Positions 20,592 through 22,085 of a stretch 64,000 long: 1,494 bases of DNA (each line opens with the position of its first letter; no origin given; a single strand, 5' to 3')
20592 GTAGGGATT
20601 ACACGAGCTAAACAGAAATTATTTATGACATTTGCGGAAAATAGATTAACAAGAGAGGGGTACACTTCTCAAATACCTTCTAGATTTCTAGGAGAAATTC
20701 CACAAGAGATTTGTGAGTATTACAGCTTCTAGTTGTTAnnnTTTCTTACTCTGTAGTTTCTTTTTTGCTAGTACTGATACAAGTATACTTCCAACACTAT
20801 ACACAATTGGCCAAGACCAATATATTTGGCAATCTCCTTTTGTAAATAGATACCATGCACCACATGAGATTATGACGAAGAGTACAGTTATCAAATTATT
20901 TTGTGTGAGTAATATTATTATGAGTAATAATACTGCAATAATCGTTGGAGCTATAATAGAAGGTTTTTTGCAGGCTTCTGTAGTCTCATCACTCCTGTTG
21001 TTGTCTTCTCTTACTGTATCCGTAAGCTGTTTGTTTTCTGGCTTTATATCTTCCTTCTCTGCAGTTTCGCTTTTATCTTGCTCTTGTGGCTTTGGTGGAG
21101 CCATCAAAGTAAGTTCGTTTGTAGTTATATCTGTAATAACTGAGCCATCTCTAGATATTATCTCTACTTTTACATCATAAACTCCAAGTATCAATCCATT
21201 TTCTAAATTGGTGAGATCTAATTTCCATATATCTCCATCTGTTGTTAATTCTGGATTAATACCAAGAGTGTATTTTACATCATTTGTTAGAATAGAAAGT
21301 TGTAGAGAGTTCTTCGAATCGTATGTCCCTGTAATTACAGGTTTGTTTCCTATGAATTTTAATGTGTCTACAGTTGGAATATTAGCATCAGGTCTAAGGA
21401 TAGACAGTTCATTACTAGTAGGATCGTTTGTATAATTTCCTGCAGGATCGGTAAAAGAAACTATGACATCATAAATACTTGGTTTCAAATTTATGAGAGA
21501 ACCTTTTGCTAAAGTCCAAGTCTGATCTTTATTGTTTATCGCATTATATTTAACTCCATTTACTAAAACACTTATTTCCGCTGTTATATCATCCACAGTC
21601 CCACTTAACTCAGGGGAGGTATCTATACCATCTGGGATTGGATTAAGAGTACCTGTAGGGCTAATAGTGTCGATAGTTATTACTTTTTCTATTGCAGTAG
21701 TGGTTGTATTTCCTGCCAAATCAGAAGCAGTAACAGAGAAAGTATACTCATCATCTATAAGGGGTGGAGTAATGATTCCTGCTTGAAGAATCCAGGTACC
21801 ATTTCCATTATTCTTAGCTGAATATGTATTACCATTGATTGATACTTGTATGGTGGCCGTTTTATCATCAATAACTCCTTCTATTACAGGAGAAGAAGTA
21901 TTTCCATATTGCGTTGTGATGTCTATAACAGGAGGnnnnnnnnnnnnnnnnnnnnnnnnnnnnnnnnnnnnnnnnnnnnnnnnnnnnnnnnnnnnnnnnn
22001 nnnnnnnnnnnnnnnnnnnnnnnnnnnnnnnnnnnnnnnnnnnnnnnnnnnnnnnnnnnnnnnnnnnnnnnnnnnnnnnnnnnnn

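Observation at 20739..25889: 1716-aa adhesin-like protein built from ~8 tandem two-domain Ig-like units; the repetitive DNA generates many spurious antisense ORFs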

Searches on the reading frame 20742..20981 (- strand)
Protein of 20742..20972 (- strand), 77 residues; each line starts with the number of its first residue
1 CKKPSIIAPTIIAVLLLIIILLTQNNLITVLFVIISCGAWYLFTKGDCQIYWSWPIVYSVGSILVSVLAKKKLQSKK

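Call 24: find_homologous_proteins(query=window:20742-20972:-, max_evalue=10)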
Query seq(77 aa): 5 candidates shared short words with the query, none scored E <= 10.
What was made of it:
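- Tried and rejected: A word-indexed homology search with the 77-aa tail alone gave no scored hits, not even the known orthologues (call 24).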

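Call 43: search_protein_representatives(alignment_id=A3)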
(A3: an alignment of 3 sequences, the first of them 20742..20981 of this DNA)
Query: 3 sequences, 80 profile positions. Proteins with E-value up to 0.001 (for the whole library): 1; up to 1e-10: 1; up to 1e-30: 0. The best 1 are listed.
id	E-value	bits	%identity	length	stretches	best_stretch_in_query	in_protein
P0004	1.4e-28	114.7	-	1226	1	2-80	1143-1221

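Call 82: find_related_loci(query=A3, collection=metagenome_contigs, flank=10000)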
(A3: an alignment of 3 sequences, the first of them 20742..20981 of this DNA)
Query A3 (80 aa) in metagenome_contigs; peptide patterns used: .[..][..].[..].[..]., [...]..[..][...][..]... (x = any residue, [..] = any of these).
231 stretches matched a pattern; 1 encode a relative of the query (tblastn E <= 1e-3); 1 distinct loci.
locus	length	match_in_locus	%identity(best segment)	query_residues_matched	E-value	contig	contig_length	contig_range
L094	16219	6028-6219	37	15-79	3e-13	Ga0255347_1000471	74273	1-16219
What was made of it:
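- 20742..20969 (-): C-terminal three-helix membrane tail (helices at about aa 1642-1657, 1661-1679 and 1688-1711), with the conserved motif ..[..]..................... and a KKK end. The stop codon is at 20739-20741. The profile finds only one 50%-identity cluster in 1.84e9 representatives (call 43) and one JGI locus (call 82).
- The tail profile finds one cluster in 1.84e9 representatives (call 43) and one JGI locus (call 82).
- Tried and rejected: It was replaced by a profile search of 1.84e9 representatives (call 43) and a JGI scan (call 82).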

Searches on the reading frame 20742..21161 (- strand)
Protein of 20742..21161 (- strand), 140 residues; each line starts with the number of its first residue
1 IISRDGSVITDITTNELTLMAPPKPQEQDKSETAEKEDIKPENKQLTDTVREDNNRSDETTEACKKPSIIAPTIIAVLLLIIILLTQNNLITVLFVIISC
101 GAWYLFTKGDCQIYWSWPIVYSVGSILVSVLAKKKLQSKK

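Call 68: search_protein_families(library=ncbifam, proteins=[window:20742-21161:-], max_evalue=10)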
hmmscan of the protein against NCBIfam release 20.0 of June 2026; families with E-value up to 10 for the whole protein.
window:20742-21161:- (140 aa): 5 families
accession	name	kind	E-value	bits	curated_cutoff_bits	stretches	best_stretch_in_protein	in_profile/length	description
NF039170.1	SdrH_fam_CTERM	subfamily_domain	0.026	14.6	50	1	24-85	98-158/163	SdrH family protein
NF033483.0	PknB_PASTA_kin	equivalog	0.061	12.3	450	1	14-85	284-351/563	Stk1 family PASTA domain-containing Ser/Thr kinase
TIGR03927.1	T7SS_EssA_Firm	equivalog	0.1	12.5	32.45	1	31-85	84-141/151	type VII secretion protein EssA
NF002593.0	PRK02251.1-2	equivalog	0.12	12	141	1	32-105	64-139/157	cell division protein CrgA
NF038277.1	accessory_MacP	equivalog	1.4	9.4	45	1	28-85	32-92/98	cell wall synthase accessory phosphoprotein MacP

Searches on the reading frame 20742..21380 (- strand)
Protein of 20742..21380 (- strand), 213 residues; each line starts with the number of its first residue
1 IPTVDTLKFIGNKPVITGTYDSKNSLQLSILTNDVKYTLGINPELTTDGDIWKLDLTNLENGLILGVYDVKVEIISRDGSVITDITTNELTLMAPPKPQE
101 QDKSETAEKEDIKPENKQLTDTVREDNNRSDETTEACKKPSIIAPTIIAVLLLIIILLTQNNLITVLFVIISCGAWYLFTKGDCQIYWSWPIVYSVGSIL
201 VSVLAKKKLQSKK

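Call 67: predict_structure(alignment_id=A5)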
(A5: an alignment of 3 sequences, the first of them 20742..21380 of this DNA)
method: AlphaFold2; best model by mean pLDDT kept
length: 213 residues; sequences in the alignment: 3
mean_pLDDT: 63.1   pTM: 0.41
mean pLDDT of the five models: 63.1, 61.9, 61.5, 60.1, 59.1
residues with pLDDT >= 90: 20; 70-90: 55; 50-70: 90; < 50: 48
segments of 3 or more residues with pLDDT < 50: 98-139
pLDDT, mean of each block of 10 residues (from residue 1): 79 83 89 85 91 82 59 85 66 52 30 28 27 40 63 64 65 66 52 59 62 53
secondary structure, 60 per line:
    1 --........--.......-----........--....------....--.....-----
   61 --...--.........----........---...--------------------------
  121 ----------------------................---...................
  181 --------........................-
elements in order: E3-10 E13-19 E25-32 E35-38 E45-48 E51-55 E63-65 E68-76 E81-88 E92-94 H143-158 H162-180 H189-212
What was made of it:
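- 20970..21098 (-): Acidic, poorly conserved stalk (aa 1594-1636; 13 D+E and 8 K+R in 44 residues). It ends in a conserved Cys. Modelled as disordered, pLDDT <50 (call 67).
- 20742..20969 (-): AF2 gives three helices (call 67).
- The TM helices are modelled at only pLDDT 52-66, from a 3-sequence alignment (call 67).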

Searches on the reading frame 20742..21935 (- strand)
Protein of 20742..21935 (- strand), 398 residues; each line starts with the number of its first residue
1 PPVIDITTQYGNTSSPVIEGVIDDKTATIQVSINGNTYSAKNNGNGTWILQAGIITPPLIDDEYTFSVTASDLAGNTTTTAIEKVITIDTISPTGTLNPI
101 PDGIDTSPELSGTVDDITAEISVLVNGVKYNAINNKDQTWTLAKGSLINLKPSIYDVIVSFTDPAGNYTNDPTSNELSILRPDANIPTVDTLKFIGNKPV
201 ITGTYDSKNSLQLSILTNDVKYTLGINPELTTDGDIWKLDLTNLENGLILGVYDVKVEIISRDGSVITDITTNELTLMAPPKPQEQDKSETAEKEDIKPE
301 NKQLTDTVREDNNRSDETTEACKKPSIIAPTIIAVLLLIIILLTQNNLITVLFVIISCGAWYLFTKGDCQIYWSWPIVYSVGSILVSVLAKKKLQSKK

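Call 47: find_related_loci(query=A1, collection=genome_contigs, flank=10000)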
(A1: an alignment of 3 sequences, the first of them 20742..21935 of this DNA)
Query A1 (398 aa) in genome_contigs; peptide patterns used: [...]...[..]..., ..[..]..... (x = any residue, [..] = any of these).
599 stretches matched a pattern (row limit reached: there are more); 201 encode a relative of the query (tblastn E <= 1e-3); the best 80 are kept; 77 distinct loci.
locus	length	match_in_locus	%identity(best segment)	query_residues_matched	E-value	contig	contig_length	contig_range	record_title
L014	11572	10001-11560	50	1-323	1e-98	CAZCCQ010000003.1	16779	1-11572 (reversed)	MAG TPA_asm: uncultured Candidatus Saccharibacteria bacterium isolate binchicken_co204_57 genome assembly, contig: NODE_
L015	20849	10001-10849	47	2-283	1e-72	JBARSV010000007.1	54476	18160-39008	MAG: Candidatus Saccharimonadales bacterium isolate MFD13450_ilm_asm_bin86 k127_188502, whole genome shotgun sequence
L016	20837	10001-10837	46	1-280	1e-70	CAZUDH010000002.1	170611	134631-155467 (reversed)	MAG TPA_asm: uncultured Candidatus Saccharibacteria bacterium isolate SRP285395_co2_116 genome assembly, contig: NODE_84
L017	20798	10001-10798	46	12-278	2e-67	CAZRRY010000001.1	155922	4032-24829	MAG TPA_asm: uncultured Candidatus Saccharibacteria bacterium isolate SRP285395_co1_33 genome assembly, contig: NODE_65_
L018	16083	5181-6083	42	13-279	7e-56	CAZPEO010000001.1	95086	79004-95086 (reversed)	MAG TPA_asm: uncultured Candidatus Saccharibacteria bacterium isolate SRP285395_co1_375 genome assembly, contig: NODE_21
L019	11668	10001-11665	42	2-277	4e-47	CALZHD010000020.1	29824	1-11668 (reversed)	MAG: uncultured Gammaproteobacteria bacterium isolate FO_M_Gamma_033.1 genome assembly, contig: scaffold_956, whole geno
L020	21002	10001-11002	39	3-284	3e-43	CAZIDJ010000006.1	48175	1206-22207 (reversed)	MAG TPA_asm: uncultured Candidatus Saccharibacteria bacterium isolate SRP286056_co1_711 genome assembly, contig: NODE_72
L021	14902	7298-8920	41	1-281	1e-42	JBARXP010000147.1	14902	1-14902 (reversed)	MAG: Elainellaceae cyanobacterium isolate MFD12135_ilm_asm_bin27 k127_56204, whole genome shotgun sequence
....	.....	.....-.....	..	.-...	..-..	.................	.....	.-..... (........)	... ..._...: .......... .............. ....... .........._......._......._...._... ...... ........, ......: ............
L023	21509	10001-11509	42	2-277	5e-42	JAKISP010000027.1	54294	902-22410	MAG: Gammaproteobacteria bacterium isolate D96SM.bin.20 NODE_425_length_54294_cov_19.665670, whole genome shotgun sequen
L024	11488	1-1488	39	1-277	2e-41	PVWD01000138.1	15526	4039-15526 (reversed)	Filamentous cyanobacterium CCP2 NODE_191_length_15526_cov_4.98718_ID_83625, whole genome shotgun sequence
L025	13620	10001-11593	39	2-281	3e-41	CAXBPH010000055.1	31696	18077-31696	MAG TPA_asm: uncultured bacterium isolate ERR2762188_binner12_Refined_16 genome assembly, contig: ERZ3421808.2147, whole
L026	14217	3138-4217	41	2-277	2e-41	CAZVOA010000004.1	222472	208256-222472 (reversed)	MAG TPA_asm: uncultured Pirellulales bacterium isolate SRP192927_co3_108 genome assembly, contig: NODE_26_length_222472_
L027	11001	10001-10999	40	2-279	2e-40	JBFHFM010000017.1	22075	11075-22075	MAG: Trichloromonas sp. isolate Mix_sand07.2021.05.G.127 k141_63428_length_22075_cov_70.9349, whole genome shotgun seque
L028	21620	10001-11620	36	1-290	6e-40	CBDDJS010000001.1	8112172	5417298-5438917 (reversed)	MAG: Cyclobacteriaceae bacterium isolate d21af01f-eab0-4d9f-837c-ab493740b03f genome assembly, contig: contig_1, whole g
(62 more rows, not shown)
